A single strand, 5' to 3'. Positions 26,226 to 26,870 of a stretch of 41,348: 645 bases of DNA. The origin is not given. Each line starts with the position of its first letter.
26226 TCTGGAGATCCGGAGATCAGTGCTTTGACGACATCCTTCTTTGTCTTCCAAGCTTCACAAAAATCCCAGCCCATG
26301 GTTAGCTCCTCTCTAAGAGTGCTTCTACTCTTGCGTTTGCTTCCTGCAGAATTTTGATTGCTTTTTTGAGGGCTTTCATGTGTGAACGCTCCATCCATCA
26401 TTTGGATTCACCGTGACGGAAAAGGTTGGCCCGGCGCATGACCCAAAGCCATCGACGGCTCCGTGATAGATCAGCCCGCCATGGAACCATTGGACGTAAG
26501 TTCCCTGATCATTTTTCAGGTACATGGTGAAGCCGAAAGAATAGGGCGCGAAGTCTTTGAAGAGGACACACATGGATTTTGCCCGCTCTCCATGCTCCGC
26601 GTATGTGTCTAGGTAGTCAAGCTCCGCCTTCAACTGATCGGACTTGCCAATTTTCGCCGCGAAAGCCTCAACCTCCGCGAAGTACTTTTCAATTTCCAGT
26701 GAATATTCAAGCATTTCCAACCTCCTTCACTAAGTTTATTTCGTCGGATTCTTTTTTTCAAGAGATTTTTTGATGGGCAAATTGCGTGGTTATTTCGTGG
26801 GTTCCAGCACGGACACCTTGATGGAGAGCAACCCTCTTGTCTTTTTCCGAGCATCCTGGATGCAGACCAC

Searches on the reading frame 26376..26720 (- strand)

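Call 53: search_protein_families(library=phrogs, proteins=[window:26376-26720:-], max_evalue=0.01)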
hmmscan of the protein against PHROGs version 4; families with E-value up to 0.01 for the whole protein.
window:26376-26720:- (114 aa): 0 families

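Call 54: search_protein_families(library=pfam, proteins=[window:26376-26720:-], max_evalue=0.01)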
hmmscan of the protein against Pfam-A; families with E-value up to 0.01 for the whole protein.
window:26376-26720:- (114 aa): 1 family
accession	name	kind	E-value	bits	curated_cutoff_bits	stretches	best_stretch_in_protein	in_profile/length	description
PF13496.11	DUF4120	-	4e-12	46.6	27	1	10-114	5-96/96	Domain of unknown function (DUF4120)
